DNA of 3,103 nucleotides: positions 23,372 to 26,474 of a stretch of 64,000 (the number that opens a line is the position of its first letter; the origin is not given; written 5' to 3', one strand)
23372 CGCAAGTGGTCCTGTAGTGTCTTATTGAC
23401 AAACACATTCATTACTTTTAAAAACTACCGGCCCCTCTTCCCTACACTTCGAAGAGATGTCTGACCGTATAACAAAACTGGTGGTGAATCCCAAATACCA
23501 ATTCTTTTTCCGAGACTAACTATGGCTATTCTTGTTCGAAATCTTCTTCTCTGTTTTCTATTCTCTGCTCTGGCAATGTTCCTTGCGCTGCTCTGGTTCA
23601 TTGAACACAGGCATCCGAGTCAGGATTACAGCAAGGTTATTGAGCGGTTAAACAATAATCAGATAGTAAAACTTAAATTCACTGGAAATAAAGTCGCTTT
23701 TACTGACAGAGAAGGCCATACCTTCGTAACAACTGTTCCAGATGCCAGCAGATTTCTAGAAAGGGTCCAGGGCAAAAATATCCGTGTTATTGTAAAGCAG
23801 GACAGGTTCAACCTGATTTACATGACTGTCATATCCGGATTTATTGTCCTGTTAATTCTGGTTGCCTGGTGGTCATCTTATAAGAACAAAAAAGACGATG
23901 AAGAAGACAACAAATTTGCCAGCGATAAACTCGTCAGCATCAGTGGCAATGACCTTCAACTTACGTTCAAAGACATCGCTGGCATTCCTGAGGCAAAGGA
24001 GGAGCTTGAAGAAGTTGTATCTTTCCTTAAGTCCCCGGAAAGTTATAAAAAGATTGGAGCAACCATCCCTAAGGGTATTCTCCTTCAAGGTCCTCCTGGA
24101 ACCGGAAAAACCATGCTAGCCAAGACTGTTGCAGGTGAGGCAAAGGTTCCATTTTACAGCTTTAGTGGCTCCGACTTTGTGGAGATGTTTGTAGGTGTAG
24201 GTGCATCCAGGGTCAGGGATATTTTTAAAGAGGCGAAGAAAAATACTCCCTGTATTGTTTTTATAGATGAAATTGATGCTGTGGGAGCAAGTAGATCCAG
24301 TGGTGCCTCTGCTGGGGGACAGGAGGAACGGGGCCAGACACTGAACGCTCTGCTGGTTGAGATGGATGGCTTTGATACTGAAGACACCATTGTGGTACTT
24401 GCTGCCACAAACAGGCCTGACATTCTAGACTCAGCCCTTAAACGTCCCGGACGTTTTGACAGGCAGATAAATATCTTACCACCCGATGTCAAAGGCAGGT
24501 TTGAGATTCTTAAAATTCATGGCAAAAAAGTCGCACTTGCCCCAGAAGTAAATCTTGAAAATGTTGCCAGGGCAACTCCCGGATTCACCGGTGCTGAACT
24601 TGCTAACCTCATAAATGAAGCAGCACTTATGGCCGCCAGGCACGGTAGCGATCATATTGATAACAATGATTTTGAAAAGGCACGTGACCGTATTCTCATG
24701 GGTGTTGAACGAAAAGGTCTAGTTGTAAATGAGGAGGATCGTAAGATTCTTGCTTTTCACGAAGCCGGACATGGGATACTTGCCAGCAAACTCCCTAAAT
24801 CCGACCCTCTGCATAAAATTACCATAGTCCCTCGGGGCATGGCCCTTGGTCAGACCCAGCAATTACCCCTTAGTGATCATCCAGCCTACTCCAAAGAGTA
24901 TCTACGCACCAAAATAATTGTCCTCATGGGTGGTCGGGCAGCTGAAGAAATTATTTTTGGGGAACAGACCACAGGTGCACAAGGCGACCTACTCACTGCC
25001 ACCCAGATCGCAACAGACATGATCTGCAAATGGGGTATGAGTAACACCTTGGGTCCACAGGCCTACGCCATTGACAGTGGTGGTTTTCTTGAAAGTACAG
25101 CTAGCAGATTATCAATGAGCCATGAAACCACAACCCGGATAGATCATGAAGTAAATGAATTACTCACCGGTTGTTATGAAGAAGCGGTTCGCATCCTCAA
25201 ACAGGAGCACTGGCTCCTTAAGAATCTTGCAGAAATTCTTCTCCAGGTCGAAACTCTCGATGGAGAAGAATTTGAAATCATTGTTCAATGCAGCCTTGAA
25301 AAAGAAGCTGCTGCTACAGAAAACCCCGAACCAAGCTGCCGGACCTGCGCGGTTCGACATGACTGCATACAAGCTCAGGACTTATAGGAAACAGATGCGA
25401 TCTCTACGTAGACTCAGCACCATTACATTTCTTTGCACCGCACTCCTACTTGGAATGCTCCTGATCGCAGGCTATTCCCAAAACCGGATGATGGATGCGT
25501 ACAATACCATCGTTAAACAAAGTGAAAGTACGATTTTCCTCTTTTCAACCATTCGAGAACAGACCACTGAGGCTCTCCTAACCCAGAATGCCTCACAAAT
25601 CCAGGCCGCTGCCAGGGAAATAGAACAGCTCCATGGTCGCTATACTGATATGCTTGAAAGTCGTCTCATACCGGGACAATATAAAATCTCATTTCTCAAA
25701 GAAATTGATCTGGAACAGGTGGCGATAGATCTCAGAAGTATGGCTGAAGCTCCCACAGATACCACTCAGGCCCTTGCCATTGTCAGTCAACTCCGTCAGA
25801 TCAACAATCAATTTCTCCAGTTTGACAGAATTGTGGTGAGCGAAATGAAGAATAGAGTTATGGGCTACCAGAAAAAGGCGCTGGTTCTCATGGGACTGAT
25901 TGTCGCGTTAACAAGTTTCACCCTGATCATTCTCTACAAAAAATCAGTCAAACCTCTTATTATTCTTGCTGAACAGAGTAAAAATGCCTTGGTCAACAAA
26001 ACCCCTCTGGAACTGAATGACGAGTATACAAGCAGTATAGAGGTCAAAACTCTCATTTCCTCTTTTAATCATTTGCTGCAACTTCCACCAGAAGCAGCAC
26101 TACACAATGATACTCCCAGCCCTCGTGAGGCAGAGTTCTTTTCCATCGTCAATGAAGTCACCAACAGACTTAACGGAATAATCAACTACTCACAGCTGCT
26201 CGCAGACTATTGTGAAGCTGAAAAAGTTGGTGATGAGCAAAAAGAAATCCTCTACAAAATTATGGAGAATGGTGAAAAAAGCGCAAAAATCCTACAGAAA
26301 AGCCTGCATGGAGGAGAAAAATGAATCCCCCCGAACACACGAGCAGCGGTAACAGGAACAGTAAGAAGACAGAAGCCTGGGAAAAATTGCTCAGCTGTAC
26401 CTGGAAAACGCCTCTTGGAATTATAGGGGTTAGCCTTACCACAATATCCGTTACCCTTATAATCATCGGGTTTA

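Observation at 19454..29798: Candidate undescribed envelope/redox module: a sigma-54 two-component pair, twin 74-aa membrane proteins, FtsH, a His-less sensor and a cytochrome-NrfCD complex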

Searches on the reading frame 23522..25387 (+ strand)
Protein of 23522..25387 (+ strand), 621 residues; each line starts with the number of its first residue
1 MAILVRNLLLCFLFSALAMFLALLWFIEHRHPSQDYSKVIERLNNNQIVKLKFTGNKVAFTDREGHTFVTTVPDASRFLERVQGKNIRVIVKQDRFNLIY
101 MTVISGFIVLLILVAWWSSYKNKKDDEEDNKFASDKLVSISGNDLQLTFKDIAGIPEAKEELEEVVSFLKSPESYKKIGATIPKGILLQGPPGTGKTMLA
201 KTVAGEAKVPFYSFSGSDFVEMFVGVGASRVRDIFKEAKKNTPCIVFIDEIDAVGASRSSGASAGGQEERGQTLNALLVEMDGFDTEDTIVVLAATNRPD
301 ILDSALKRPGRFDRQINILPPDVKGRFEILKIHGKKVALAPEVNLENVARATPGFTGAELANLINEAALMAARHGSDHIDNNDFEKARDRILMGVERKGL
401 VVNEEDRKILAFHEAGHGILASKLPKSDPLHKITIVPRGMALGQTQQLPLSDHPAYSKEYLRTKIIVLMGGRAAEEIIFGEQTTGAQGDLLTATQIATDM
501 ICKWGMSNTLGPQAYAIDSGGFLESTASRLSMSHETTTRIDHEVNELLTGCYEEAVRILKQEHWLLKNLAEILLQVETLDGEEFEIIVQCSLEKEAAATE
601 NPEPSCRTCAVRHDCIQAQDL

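Call 3: search_protein_families(library=pfam, proteins=[window:23522-25387:+], max_evalue=0.01)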
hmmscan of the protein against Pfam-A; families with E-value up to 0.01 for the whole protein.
window:23522-25387:+ (621 aa): 15 families
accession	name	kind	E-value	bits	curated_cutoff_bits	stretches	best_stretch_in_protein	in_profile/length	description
PF01434.24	Peptidase_M41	-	4.8e-61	206.4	29.9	1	401-586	2-190/191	Peptidase family M41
PF00004.35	AAA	-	1.2e-43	149.1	21.2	1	186-318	1-129/131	ATPase family associated with various cellular activities (AAA)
PF17862.7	AAA_lid_3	-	3.2e-15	55.8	27.2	1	343-386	2-45/45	AAA+ lid domain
PF07728.20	AAA_5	-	0.00012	22.6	22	1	186-254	2-78/139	AAA domain (dynein-related subfamily)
PF05496.18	RuvB_N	-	0.00036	20.8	27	1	184-251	34-93/159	Holliday junction DNA helicase RuvB P-loop domain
PF06068.19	TIP49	-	0.00057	19.6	23.8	1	184-219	51-88/347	TIP49 P-loop domain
PF20720.3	nSTAND3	-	0.00072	19.7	27.2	1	186-314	20-127/155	Novel STAND NTPase 3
PF13191.12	AAA_16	-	0.00092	20.2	32.6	0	181-207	22-48/167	AAA ATPase domain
PF13173.12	AAA_14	-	0.0033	17.9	27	1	186-254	5-74/129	AAA domain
PF13207.12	AAA_17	-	0.0042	17.8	27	1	190-245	2-56/136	AAA domain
PF01078.27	Mg_chelatase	-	0.0046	16.8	20.3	1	184-204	23-43/207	Magnesium chelatase, subunit ChlI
PF13401.12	AAA_22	-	0.0049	17.6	27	0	186-210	8-35/130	AAA domain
PF07724.20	AAA_2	-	0.0052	17.3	27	0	186-254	6-87/166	AAA domain (Cdc48 subfamily)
PF24883.2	NPHP3_N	-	0.0068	17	24.8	0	186-205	25-44/164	Nephrocystin 3, N-terminal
PF06480.20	FtsH_ext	-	0.0069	17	25.5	0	12-87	5-96/103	FtsH Extracellular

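Call 6: search_protein_families(library=ncbifam, proteins=[window:23522-25387:+], max_evalue=0.01)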
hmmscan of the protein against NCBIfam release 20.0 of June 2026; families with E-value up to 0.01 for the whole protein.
window:23522-25387:+ (621 aa): 28 families (the best 25 are shown)
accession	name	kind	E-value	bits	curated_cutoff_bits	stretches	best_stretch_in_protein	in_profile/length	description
TIGR01241.2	FtsH_fam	equivalog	4.1e-211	702.8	600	1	25-583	17-597/598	ATP-dependent zinc metalloprotease FtsH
NF008004.0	PRK10733.1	equivalog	3.2e-166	554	1008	1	30-589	28-594/644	ATP-dependent zinc metalloprotease FtsH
NF003069.1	PRK03992.1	subfamily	8.9e-89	298.3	500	1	145-393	126-374/379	proteasome-activating nucleotidase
TIGR01242.2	TIGR01242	subfamily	8.4e-85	284.9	500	1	146-393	110-357/362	proteasome-activating nucleotidase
NF047747.1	PrtsmActNtasePan2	equivalog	5.5e-72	243.2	700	1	145-391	146-392/397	proteasome-activating nucleotidase Pan2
TIGR01243.1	CDC48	subfamily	8.4e-72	242.6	802.65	1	147-394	450-695/733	CDC48 family AAA ATPase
NF047748.1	PrtsmActNtasePan1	equivalog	9.3e-68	229.1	750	1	144-392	142-390/405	proteasome-activating nucleotidase Pan1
NF041006.2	cell_div_CdvC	equivalog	2.2e-39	135.4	650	1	128-372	84-323/370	cell division protein CdvC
NF042959.1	IteA_antiphage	equivalog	9.3e-35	120.4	510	1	157-395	99-328/367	anti-phage ATPase IteA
TIGR03689.1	pup_AAA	equivalog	8.2e-34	117.2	504.75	1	147-333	179-377/512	proteasome ATPase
NF003229.0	PRK04195.1-5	equivalog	4.8e-08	32.1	280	1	150-261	17-122/413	replication factor C large subunit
TIGR03922.1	T7SS_EccA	equivalog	1.7e-06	26.9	466.65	1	124-316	252-446/557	type VII secretion AAA-ATPase EccA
NF003745.1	PRK05342.1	equivalog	1.7e-05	23.9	359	1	185-256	111-188/418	ATP-dependent Clp protease ATP-binding subunit ClpX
TIGR00390.1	hslU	equivalog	2.1e-05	23.7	362.45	1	182-238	46-104/441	ATP-dependent protease ATPase subunit HslU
TIGR00382.1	clpX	equivalog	2.2e-05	23.6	370.75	1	185-260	119-199/414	ATP-dependent protease ATP-binding subunit ClpX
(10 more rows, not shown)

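Call 65: search_solved_structures(query=window:23522-25387:+, max_evalue=1e-50)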
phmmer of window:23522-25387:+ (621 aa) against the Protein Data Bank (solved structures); distinct sequences matched with E-value up to 1e-50: 196 (the best 60 are shown).
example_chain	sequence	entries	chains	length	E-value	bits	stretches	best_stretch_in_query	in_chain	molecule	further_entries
7vhp_A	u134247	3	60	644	4.4e-160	537.1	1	6-590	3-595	ATP-dependent zinc metalloprotease FtsH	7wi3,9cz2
7wi4_A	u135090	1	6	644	2.9e-159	534.4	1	6-590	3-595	ATP-dependent zinc metalloprotease FtsH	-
7tdo_A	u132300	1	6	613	3.7e-159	534.1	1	6-594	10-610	ATP-dependent zinc metalloprotease FtsH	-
2ce7_A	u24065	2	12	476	1.3e-156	525.7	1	141-600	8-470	CELL DIVISION PROTEIN FTSH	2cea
6gcn_A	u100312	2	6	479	9.9e-156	522.7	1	141-587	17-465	ATP-dependent zinc metalloprotease FtsH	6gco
3kds_E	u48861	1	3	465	5.7e-155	520.2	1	141-594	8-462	Cell division protein FtsH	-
4ww0_A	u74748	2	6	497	2.7e-153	514.7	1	146-587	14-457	ATP-dependent zinc metalloprotease FtsH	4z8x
8vw9_A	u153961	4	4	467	2.5e-151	508.2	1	141-594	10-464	ATP-dependent zinc metalloprotease FtsH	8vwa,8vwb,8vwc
4eiw_A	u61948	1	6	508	4.3e-147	494.2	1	144-604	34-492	ATP-dependent zinc metalloprotease FtsH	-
2dhr_A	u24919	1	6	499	4.8e-147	494.1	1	145-604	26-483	FtsH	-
7zbh_A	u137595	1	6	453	4.3e-144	484.3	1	146-584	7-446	ATP-dependent zinc metalloprotease FtsH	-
6nyy_A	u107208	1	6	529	2.5e-129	435.6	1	140-584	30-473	AFG3-like protein 2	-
6az0_A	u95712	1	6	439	7.9e-118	397.6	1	149-591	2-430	Mitochondrial inner membrane i-AAA protease supercomplex subunit YME1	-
7wub_D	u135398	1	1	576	3.4e-110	372.4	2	146-396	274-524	Transitional endoplasmic reticulum ATPase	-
7rlb_A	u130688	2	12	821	5.1e-110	371.8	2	146-396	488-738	Transitional endoplasmic reticulum ATPase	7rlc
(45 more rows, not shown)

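Call 82: search_protein_families(library=padloc, proteins=[window:23522-25387:+], max_evalue=0.001)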
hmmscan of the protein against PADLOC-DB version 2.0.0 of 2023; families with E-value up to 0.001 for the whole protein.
window:23522-25387:+ (621 aa): 6 families
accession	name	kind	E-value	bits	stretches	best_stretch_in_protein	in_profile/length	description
PDLC02196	IetA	-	4.4e-36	123.1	1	157-385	96-315/374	-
PDLC04232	IetA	-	2.2e-28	97.6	1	144-365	77-290/330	-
PDLC02195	IetA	-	6.3e-28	96.2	1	157-377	111-322/395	-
PDLC04231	IetA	-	1.8e-17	62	1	184-318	118-244/262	-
PDLC00914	TRIP13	-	1.5e-12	45.6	1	186-372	74-274/302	TRIP13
PDLC00915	TRIP13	-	3.2e-11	41.2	1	186-333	66-223/302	TRIP13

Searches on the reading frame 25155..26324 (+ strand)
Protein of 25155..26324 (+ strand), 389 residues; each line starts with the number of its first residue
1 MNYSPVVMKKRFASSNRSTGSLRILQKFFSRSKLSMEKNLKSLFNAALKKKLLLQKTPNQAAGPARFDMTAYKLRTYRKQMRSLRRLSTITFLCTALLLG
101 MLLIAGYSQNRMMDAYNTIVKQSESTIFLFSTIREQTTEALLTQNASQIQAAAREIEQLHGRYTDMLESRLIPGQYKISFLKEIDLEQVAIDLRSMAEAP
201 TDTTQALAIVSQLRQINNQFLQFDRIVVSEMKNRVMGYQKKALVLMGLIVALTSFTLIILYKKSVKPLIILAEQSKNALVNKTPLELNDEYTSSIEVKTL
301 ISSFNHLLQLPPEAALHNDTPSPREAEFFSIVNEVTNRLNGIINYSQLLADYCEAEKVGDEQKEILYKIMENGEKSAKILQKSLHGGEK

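Call 3: search_protein_families(library=pfam, proteins=[window:25155-26324:+], max_evalue=0.01)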
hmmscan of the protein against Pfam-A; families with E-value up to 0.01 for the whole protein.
window:25155-26324:+ (389 aa): 1 family
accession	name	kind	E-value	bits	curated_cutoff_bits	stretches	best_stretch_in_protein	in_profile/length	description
PF00512.31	HisKA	-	0.0084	16.6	26.9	0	339-382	17-56/66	His Kinase A (phospho-acceptor) domain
